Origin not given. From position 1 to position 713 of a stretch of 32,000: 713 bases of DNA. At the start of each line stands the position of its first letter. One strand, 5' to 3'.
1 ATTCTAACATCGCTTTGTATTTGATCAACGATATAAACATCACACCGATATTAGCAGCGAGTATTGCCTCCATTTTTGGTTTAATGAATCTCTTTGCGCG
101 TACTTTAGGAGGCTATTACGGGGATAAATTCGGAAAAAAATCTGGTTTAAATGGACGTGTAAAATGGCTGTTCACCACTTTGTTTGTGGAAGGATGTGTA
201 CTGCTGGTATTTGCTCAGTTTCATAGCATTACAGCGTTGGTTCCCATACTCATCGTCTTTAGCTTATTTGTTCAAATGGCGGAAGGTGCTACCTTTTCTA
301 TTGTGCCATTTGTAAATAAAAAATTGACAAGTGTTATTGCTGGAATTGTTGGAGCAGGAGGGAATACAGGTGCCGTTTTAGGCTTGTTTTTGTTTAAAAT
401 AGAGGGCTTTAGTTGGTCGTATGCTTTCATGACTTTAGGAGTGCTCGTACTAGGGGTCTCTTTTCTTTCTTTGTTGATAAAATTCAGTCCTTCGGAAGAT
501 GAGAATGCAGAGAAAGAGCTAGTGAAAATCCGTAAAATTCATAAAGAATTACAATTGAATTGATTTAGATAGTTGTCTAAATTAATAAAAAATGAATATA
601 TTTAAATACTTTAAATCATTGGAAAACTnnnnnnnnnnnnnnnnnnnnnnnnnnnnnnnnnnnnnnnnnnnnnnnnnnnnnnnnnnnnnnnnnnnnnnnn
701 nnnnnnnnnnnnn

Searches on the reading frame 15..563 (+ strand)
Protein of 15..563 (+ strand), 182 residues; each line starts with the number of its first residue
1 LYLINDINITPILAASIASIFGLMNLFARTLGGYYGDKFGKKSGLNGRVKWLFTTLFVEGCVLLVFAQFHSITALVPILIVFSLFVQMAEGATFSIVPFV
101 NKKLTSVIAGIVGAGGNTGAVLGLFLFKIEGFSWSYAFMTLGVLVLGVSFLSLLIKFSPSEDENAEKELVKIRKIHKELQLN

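Call 22: search_protein_families(library=pfam, proteins=[window:15-563:+], max_evalue=0.001)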
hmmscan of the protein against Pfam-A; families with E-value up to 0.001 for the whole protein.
window:15-563:+ (182 aa): 1 family
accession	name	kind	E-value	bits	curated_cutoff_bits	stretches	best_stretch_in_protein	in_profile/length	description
PF07690.21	MFS_1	-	4.5e-13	49.3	33.4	1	2-167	22-183/347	Major Facilitator Superfamily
